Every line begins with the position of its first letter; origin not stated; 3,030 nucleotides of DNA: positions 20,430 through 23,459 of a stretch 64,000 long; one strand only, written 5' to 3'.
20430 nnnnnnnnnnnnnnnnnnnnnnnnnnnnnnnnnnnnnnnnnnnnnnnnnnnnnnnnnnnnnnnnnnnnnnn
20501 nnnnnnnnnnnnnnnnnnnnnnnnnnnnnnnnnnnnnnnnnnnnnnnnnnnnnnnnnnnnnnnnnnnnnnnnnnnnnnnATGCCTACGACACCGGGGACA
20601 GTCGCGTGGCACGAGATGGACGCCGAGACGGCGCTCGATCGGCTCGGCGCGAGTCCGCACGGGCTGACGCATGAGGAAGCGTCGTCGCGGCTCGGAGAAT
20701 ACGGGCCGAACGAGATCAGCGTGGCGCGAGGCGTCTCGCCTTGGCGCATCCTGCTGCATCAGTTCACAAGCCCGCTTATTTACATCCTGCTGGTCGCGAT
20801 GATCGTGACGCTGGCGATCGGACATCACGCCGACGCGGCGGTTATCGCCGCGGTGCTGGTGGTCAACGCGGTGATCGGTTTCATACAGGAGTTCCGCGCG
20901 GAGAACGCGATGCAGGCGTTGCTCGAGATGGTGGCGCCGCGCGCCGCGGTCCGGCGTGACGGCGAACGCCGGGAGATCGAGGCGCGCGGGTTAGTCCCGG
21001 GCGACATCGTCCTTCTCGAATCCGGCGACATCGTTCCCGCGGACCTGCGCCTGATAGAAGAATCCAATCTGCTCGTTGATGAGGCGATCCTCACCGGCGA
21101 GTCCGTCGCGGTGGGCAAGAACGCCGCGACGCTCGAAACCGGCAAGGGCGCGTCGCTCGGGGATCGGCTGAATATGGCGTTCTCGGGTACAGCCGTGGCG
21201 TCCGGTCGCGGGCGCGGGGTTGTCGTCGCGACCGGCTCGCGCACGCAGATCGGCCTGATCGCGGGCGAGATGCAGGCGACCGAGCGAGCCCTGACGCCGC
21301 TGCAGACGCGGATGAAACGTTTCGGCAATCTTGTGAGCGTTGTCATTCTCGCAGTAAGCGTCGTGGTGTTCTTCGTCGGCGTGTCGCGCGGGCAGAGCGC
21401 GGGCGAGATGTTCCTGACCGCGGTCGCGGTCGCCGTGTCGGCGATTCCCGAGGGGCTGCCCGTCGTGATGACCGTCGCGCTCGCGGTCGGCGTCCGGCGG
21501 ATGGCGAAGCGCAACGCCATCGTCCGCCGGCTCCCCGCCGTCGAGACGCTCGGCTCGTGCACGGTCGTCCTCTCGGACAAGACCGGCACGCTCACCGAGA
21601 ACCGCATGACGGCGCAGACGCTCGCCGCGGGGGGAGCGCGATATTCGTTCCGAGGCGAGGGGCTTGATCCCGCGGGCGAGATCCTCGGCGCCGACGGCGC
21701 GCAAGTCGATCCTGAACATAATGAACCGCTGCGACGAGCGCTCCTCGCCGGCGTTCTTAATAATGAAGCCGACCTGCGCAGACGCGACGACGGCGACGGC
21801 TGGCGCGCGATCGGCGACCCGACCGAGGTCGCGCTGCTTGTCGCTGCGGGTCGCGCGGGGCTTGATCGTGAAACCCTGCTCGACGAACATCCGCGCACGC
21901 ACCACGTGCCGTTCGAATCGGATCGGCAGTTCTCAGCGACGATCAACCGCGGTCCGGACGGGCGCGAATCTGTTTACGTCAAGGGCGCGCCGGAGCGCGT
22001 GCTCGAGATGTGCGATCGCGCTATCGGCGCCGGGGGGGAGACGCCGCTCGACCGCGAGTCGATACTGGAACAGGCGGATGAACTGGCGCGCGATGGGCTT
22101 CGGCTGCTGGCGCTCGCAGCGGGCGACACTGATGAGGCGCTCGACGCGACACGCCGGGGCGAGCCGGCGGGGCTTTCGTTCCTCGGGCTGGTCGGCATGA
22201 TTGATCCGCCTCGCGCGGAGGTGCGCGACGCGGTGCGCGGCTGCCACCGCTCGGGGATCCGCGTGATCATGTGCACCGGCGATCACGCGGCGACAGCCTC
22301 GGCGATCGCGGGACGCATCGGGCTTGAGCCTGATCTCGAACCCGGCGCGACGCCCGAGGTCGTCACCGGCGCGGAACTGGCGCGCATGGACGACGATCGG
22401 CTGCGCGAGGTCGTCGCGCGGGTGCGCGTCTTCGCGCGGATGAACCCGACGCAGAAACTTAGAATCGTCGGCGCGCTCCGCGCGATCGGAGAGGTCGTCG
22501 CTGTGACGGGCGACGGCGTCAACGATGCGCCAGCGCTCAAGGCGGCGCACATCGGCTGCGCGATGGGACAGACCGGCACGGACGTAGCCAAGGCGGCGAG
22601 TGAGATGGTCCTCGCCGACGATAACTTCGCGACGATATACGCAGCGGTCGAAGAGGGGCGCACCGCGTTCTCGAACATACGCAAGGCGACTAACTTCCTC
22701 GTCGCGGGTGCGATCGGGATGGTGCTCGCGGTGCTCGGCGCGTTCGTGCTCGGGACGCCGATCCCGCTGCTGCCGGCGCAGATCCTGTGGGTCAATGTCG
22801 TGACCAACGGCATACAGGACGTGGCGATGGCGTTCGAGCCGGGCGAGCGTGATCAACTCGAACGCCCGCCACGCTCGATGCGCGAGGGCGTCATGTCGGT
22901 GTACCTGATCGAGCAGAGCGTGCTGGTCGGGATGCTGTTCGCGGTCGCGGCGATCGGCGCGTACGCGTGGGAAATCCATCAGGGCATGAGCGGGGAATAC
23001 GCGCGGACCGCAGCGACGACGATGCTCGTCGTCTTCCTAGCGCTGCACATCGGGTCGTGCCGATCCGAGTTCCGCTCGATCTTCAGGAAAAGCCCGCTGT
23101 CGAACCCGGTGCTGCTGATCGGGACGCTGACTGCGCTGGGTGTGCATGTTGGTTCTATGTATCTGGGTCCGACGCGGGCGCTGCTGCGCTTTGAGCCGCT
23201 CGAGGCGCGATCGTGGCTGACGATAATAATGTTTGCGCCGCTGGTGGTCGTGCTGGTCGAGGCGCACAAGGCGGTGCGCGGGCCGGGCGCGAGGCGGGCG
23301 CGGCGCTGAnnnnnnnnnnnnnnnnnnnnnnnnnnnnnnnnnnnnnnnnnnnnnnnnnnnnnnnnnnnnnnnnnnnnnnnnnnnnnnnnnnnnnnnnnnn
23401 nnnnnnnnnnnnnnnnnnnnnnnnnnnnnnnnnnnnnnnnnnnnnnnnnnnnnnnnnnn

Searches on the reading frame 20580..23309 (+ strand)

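Call 58: search_protein_families(library=pfam, proteins=[window:20580-23309:+], max_evalue=0.0001)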
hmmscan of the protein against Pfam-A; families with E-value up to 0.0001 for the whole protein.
window:20580-23309:+ (909 aa): 6 families
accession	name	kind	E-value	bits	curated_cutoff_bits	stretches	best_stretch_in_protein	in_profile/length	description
PF00122.25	E1-E2_ATPase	-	2.8e-54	183.8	28.1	1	117-311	2-181/181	E1-E2 ATPase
PF00689.26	Cation_ATPase_C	-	3.1e-38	131.7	27.3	1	727-898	1-174/175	Cation transporting ATPase, C-terminus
PF00690.31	Cation_ATPase_N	-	4.7e-21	74.7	20.4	1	10-76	1-68/69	Cation transporter/ATPase, N-terminus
PF13246.12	Cation_ATPase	-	3.8e-20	72.1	21.7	1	392-480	1-90/91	Cation transport ATPase (P-type)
PF00702.32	Hydrolase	-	1.4e-13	52.1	26.4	1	329-657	3-191/191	haloacid dehalogenase-like hydrolase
PF08282.18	Hydrolase_3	-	8.1e-05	22.9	20.9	0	639-682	205-247/255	haloacid dehalogenase-like hydrolase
